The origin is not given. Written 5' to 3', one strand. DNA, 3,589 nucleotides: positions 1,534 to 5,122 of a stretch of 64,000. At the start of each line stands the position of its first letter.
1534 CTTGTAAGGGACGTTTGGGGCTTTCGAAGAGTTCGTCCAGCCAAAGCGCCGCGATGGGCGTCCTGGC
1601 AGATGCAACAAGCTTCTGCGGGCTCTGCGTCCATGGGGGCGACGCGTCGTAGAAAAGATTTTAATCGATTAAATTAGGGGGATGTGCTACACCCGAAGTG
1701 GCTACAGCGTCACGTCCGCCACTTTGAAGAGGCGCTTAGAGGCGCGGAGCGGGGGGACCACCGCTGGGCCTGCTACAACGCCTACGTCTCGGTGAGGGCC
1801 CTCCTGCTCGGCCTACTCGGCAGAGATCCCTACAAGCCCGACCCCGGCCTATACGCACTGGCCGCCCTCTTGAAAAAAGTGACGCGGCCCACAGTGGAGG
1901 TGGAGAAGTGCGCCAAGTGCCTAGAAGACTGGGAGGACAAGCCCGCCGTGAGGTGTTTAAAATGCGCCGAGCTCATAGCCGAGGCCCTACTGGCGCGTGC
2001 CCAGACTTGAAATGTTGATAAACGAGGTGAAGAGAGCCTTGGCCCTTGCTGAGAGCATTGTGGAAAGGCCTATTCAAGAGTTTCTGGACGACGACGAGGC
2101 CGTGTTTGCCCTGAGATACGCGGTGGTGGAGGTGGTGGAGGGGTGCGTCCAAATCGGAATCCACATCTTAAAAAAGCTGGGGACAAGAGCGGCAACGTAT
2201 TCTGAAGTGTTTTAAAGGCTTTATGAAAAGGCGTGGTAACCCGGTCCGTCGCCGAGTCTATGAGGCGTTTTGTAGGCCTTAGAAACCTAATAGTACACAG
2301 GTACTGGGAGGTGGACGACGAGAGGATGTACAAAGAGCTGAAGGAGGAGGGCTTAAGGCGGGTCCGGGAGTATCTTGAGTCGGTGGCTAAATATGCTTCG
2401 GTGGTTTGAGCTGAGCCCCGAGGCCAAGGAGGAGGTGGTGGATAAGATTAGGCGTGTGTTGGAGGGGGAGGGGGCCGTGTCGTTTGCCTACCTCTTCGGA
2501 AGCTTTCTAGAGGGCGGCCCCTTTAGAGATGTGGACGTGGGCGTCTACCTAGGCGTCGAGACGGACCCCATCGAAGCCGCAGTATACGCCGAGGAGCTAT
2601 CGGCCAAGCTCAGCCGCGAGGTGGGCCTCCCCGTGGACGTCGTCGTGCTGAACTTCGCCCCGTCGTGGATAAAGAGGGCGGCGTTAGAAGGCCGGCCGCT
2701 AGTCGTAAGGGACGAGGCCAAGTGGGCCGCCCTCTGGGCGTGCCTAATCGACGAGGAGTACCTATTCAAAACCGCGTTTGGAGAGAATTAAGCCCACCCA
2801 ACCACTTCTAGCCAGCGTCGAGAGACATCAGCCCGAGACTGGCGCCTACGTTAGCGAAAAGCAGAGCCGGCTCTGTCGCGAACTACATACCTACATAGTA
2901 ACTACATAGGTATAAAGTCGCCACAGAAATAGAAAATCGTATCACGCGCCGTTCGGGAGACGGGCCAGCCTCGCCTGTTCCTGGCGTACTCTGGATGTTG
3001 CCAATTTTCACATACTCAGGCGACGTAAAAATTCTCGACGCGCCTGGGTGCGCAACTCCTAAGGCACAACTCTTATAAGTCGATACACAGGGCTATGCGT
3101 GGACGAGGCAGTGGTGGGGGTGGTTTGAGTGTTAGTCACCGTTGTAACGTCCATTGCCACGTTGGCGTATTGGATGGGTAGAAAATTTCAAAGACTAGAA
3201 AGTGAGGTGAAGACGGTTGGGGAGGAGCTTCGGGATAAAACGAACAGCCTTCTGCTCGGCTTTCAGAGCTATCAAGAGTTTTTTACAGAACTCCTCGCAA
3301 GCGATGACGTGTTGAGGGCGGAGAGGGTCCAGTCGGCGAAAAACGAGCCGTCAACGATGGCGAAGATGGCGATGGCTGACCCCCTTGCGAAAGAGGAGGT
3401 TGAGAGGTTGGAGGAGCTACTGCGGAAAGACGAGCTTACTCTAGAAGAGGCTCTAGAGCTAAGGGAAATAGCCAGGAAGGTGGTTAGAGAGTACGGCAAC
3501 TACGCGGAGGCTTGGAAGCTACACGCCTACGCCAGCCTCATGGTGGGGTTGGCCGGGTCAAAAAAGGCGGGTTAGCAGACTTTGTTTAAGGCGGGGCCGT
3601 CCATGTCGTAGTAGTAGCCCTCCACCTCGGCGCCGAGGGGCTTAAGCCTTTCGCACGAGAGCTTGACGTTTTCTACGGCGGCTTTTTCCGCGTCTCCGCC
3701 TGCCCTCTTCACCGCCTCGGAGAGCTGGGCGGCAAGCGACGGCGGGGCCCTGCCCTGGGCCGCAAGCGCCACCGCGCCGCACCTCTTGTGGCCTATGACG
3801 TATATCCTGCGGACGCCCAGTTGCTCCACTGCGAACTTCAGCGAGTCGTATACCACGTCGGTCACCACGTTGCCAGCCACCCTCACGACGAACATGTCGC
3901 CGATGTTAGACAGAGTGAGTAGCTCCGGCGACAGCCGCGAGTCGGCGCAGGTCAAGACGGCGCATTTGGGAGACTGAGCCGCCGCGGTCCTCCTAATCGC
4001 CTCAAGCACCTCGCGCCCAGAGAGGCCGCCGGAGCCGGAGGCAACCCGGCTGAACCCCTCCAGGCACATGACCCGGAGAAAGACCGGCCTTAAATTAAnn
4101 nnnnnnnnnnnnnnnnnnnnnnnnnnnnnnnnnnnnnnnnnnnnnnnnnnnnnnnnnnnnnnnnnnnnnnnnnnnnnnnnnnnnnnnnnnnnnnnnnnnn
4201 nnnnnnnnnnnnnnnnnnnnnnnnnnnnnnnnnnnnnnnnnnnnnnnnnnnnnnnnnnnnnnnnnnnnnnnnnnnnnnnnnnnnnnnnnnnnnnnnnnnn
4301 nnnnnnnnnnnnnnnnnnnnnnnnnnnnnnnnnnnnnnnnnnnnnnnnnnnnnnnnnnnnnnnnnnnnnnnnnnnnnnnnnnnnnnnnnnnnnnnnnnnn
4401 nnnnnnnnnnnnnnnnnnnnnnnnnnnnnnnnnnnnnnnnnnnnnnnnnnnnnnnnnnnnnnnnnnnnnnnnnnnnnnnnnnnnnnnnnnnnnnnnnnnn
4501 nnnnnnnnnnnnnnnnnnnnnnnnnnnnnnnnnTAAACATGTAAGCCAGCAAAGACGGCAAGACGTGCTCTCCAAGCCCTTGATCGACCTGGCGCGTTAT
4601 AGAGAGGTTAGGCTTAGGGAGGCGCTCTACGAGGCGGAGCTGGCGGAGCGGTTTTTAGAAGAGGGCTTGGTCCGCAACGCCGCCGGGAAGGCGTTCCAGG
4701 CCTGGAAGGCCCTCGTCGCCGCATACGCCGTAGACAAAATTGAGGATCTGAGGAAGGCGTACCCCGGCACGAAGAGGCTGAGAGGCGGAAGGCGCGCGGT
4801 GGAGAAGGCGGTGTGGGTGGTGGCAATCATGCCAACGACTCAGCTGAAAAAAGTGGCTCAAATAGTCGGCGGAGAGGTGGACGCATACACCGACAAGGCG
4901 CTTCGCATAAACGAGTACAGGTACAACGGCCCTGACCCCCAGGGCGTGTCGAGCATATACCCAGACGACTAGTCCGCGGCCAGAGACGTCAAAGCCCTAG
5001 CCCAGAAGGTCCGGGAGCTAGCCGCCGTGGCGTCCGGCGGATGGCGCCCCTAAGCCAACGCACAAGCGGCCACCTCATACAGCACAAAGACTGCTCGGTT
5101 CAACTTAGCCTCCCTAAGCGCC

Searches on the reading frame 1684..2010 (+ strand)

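Call 44: search_protein_families(library=pfam, proteins=[window:1684-2010:+], max_evalue=0.01)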
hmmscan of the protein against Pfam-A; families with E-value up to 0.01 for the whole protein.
window:1684-2010:+ (108 aa): 1 family
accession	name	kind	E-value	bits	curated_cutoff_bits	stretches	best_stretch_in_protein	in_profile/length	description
PF05168.19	HEPN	-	1.7e-05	25.4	22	1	5-82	3-82/117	HEPN domain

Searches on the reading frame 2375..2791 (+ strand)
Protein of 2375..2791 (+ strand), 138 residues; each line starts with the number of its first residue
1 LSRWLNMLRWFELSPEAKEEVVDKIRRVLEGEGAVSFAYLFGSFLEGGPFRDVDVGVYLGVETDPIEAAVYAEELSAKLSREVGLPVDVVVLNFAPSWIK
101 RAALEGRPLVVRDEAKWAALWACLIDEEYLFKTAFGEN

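Call 44: search_protein_families(library=pfam, proteins=[window:2375-2791:+], max_evalue=0.01)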
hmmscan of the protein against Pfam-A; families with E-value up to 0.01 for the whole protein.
window:2375-2791:+ (138 aa): 2 families
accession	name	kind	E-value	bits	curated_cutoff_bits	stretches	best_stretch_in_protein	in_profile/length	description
PF18765.7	Polbeta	-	1.3e-10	41.7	26.9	1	24-114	2-92/93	Polymerase beta, Nucleotidyltransferase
PF01909.29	NTP_transf_2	-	2.3e-06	28.3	21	1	23-109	2-92/93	Nucleotidyltransferase domain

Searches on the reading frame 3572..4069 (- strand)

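Call 44: search_protein_families(library=pfam, proteins=[window:3572-4069:-], max_evalue=0.01)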
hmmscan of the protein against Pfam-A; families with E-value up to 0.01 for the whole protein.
window:3572-4069:- (165 aa): 1 family
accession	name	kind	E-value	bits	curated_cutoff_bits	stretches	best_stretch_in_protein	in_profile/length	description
PF00484.24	Pro_CA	-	2.2e-24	87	25.7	1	37-123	2-91/156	Carbonic anhydrase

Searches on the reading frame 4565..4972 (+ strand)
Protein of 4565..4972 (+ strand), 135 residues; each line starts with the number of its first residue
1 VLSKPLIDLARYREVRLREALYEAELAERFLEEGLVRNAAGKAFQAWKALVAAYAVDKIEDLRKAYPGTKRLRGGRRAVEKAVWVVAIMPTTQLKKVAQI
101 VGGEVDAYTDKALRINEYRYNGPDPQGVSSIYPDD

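Call 44: search_protein_families(library=pfam, proteins=[window:4565-4972:+], max_evalue=0.01)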
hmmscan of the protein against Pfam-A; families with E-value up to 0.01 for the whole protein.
window:4565-4972:+ (135 aa): 1 family
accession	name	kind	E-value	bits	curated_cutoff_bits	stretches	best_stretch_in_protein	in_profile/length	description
PF05942.16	PaREP1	-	2.5e-18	66.5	24.4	1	16-130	2-102/115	Archaeal PaREP1/PaREP8 family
